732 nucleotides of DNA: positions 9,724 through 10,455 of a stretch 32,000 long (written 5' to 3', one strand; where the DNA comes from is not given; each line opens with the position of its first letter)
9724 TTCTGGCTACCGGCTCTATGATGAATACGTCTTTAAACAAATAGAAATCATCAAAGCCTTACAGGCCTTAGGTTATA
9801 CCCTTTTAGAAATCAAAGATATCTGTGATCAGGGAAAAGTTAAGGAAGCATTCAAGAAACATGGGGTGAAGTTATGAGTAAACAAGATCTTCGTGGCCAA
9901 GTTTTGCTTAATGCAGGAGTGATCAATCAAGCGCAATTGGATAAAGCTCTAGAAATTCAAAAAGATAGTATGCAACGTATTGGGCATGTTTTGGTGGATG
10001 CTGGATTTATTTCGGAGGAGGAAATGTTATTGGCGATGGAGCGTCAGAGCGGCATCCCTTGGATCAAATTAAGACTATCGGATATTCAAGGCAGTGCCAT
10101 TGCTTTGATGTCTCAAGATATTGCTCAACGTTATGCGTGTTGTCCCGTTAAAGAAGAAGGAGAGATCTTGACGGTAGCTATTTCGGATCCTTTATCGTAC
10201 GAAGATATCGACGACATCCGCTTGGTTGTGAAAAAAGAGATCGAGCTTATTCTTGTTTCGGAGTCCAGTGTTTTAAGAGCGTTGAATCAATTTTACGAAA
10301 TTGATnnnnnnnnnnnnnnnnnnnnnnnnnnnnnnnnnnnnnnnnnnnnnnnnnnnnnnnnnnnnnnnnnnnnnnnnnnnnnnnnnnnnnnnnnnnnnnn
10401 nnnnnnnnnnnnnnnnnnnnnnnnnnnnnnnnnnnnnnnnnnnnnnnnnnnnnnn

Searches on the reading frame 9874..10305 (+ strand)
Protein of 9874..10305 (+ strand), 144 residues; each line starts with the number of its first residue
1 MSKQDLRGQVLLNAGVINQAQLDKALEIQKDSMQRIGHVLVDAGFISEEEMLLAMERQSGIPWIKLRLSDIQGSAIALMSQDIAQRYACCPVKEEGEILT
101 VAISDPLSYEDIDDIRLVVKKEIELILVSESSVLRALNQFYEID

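Call 66: search_solved_structures(query=window:9874-10305:+, max_evalue=0.001, show_alignments=5)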
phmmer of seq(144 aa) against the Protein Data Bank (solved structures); distinct sequences matched with E-value up to 0.001: 16.
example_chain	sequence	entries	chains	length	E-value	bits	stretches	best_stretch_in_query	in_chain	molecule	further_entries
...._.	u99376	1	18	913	3e-32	114.7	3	8-141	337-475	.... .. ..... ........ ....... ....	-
6olj_C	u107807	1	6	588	1.9e-21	79.8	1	7-142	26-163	Type IV pilus biogenesis ATPase PilB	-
5tsg_B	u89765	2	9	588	2.1e-21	79.6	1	7-142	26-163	Type IV pilus biogenesis ATPase PilB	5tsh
5zfr_A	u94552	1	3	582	2.4e-20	76.2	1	7-142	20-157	Type IV pilus biogenesis ATPase PilB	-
3jc8_Ba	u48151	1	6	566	3.8e-17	65.9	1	8-141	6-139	Type IV-A pilus assembly ATPase PilB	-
5htl_A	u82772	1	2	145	4.2e-14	56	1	7-108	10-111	MSHA biogenesis protein MshE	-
9g1w_A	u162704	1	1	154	6.5e-11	45.7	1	8-141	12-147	Type IV pilus assembly ATPase PilB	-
6ejf_G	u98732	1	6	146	6.7e-11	45.7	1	7-141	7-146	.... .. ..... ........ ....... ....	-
7lko_B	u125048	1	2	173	3.4e-08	36.9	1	17-140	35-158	Pilus biogenesis protein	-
7lkm_A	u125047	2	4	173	4.3e-07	33.4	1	36-140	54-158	Pilus biogenesis protein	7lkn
8pfa_A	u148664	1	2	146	6.4e-07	32.8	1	4-112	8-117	c-di-GMP binding domain of the ATPase enzyme PilF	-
8pe0_A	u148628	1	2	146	7.3e-07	32.6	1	4-112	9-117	c-di-GMP binding domain of the ATPase enzyme PilF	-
8pdk_A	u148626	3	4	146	1.1e-06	32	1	4-112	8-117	c-di-GMP binding domain of the ATPase enzyme PilF | ATP-binding motif-containing protein pilF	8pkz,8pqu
6ejf_J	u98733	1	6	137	1.3e-06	31.8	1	5-112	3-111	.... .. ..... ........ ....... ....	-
9gl5_A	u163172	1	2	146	2.8e-06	30.7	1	4-112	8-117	ATP-binding motif-containing protein pilF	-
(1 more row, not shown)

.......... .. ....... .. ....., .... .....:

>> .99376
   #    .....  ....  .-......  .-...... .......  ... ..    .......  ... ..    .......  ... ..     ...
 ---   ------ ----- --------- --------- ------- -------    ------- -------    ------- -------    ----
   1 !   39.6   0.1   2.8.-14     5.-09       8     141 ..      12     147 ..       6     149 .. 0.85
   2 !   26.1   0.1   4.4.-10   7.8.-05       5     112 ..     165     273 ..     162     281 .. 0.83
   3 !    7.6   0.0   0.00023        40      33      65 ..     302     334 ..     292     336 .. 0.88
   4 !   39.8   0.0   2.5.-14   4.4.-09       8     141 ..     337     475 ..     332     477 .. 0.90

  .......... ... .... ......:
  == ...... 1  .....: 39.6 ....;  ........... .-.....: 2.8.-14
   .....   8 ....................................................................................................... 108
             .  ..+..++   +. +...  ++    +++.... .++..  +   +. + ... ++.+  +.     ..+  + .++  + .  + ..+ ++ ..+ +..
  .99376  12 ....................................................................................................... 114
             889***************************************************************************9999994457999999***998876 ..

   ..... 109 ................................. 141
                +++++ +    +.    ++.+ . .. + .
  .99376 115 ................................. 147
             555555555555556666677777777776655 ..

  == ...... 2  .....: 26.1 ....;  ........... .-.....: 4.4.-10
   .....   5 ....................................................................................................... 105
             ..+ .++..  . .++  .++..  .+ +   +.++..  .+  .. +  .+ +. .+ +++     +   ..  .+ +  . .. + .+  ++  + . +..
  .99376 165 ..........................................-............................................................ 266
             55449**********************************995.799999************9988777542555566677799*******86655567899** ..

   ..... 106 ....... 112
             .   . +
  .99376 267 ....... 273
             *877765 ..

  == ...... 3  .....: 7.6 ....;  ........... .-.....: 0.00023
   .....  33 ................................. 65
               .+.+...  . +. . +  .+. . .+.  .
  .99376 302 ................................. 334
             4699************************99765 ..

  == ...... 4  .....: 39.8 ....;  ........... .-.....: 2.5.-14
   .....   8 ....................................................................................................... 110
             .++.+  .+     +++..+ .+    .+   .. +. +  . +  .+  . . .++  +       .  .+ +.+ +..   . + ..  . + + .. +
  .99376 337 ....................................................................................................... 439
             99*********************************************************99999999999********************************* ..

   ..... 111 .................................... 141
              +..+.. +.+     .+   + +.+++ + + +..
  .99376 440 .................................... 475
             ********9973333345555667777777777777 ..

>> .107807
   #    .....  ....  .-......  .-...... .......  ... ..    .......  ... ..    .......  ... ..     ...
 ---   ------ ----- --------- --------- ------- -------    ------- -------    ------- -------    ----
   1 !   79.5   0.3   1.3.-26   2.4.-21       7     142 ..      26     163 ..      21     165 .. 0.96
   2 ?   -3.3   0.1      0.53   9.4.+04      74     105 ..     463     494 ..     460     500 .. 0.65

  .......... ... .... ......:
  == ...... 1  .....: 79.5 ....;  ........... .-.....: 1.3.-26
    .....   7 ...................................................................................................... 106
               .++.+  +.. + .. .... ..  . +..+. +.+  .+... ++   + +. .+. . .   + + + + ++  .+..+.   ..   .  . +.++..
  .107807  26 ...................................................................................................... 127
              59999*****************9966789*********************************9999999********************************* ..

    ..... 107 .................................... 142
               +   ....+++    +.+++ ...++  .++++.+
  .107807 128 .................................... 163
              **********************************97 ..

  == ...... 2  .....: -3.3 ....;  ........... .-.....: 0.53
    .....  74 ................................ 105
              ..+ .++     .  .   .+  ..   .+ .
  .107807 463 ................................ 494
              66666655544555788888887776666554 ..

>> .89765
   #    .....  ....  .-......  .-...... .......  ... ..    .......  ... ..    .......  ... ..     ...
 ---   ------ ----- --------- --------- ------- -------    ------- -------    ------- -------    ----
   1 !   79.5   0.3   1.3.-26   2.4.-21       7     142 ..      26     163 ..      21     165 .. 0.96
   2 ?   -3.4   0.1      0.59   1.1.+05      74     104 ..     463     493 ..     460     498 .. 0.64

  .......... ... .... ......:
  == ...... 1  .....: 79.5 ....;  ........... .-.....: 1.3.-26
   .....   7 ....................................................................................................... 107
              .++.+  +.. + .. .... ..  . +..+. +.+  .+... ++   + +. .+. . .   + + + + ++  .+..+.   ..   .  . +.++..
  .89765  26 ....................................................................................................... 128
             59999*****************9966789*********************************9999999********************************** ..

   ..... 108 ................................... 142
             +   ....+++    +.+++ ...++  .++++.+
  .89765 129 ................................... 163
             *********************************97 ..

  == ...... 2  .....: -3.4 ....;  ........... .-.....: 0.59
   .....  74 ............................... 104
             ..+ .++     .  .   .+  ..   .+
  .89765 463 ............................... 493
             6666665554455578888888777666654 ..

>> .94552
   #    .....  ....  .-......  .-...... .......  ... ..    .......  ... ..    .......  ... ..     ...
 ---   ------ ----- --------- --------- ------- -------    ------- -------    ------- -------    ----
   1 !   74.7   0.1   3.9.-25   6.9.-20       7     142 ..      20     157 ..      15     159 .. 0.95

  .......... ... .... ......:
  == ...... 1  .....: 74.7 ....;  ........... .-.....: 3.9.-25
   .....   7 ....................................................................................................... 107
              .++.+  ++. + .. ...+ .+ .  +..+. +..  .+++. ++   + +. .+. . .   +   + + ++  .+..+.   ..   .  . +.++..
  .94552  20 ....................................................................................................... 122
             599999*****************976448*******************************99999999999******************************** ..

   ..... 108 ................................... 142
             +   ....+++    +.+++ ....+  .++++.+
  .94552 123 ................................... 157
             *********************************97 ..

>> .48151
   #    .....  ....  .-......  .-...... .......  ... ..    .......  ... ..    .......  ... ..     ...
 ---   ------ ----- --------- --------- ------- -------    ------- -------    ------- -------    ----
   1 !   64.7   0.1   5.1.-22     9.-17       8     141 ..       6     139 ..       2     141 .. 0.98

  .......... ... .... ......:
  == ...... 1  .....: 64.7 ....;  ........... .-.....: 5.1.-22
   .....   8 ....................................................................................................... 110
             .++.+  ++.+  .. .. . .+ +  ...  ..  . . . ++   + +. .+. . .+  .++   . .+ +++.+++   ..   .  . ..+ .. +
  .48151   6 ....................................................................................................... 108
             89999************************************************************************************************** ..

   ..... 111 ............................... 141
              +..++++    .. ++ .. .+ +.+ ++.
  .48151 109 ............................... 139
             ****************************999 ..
